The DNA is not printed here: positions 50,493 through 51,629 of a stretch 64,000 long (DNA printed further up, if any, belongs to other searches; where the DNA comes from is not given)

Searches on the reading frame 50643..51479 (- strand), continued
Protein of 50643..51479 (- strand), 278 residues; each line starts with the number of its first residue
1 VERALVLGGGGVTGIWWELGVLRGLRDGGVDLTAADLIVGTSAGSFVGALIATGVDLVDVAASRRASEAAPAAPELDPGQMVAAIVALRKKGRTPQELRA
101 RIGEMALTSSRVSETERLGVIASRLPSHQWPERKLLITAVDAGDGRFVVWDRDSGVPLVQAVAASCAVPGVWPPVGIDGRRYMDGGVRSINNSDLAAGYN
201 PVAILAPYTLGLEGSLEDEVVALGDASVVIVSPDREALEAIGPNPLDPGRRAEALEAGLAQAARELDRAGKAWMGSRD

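Call 54: find_encoding_contigs(protein=P0161, flank=5000, max_places=2)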
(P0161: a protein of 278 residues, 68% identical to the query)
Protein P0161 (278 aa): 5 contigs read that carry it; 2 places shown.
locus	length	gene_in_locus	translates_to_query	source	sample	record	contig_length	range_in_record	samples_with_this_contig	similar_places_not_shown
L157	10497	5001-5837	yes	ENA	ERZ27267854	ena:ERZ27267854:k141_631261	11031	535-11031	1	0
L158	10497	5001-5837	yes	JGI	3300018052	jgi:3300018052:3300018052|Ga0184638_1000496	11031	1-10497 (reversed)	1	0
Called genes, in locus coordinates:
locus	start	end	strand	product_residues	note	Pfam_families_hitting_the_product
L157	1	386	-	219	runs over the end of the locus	PF10531:SLBB, PF22461:SLBB_2 (weak), PF00633:HHH (weak), PF12836:HHH_3, PF03934:T2SSK (weak), PF14520:HHH_5 (faint)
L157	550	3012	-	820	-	PF00133:tRNA-synt_1, PF09334:tRNA-synt_1g, PF13603:tRNA-synt_1_2, PF00133:tRNA-synt_1, PF08264:Anticodon_1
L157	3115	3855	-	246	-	PF01209:Ubie_methyltran (weak), PF08003:Methyltransf_9 (weak), PF13489:Methyltransf_23, PF07021:MetW (weak), PF13847:Methyltransf_31, PF08241:Methyltransf_11, PF08242:Methyltransf_12, PF13649:Methyltransf_25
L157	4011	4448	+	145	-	PF04075:F420H2_quin_red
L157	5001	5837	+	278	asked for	PF01734:Patatin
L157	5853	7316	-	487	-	PF13360:PQQ_2 (weak)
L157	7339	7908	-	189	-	-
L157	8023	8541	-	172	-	-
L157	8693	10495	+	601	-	?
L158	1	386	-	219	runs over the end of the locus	PF10531:SLBB, PF22461:SLBB_2 (weak), PF00633:HHH (weak), PF12836:HHH_3, PF03934:T2SSK (weak), PF14520:HHH_5 (faint)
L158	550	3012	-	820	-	PF00133:tRNA-synt_1, PF09334:tRNA-synt_1g, PF13603:tRNA-synt_1_2, PF00133:tRNA-synt_1, PF08264:Anticodon_1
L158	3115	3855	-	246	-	PF01209:Ubie_methyltran (weak), PF08003:Methyltransf_9 (weak), PF13489:Methyltransf_23, PF07021:MetW (weak), PF13847:Methyltransf_31, PF08241:Methyltransf_11, PF08242:Methyltransf_12, PF13649:Methyltransf_25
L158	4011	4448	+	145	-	PF04075:F420H2_quin_red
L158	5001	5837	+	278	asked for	PF01734:Patatin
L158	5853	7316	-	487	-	PF13360:PQQ_2 (weak)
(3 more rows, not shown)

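Call 55: find_encoding_contigs(protein=P0165, flank=5000, max_places=2)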
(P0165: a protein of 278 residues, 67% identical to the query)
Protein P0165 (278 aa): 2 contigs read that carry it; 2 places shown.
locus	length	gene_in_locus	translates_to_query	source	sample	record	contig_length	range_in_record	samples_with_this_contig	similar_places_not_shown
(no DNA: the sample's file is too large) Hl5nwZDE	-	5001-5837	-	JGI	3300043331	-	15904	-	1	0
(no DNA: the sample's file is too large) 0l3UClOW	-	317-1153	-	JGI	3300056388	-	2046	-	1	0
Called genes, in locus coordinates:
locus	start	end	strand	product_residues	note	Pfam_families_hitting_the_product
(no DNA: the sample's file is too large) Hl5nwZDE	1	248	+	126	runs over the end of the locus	-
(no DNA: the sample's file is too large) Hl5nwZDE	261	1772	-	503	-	PF00282:Pyridoxal_deC, PF00266:Aminotran_5 (weak)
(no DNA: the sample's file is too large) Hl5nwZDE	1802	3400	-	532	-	PF00370:FGGY_N, PF02782:FGGY_C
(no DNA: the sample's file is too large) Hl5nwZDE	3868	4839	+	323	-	-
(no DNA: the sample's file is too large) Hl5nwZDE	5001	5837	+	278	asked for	PF01734:Patatin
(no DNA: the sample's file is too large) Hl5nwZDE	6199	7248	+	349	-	PF07646:Kelch_2 (faint), PF24681:Kelch_KLHDC2_KLHL20_DRC7, PF24981:Beta-prop_ATRN-LZTR1, PF24996:NANM (weak), PF13415:Beta-prop_FBX42, PF13964:Beta-prop_Calicin, PF01344:Kelch_1, PF24681:Kelch_KLHDC2_KLHL20_DRC7, +1 more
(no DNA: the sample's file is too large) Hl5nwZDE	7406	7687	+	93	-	-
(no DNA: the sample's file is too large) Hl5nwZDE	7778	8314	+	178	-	PF00583:Acetyltransf_1 (weak), PF13508:Acetyltransf_7 (weak), PF13673:Acetyltransf_10 (weak)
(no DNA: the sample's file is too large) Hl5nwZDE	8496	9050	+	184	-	PF13302:Acetyltransf_3, PF00583:Acetyltransf_1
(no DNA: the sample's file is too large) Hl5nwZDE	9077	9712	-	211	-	PF04203:Sortase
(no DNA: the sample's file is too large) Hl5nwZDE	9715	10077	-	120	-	-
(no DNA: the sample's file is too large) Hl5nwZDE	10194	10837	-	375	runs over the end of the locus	PF02417:Chromate_transp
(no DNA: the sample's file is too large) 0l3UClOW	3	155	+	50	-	?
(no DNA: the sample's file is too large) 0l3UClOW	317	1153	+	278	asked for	PF01734:Patatin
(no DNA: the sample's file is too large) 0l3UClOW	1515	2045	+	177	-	?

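Call 58: search_solved_structures(query=window:50646-51479:-, max_evalue=0.001)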
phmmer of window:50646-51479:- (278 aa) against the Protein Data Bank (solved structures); distinct sequences matched with E-value up to 0.001: 1.
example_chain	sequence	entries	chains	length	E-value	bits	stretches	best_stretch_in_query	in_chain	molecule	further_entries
5fqu_A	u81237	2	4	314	6.2e-07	32.7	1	4-190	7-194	PATATIN-LIKE PROTEIN, PLPD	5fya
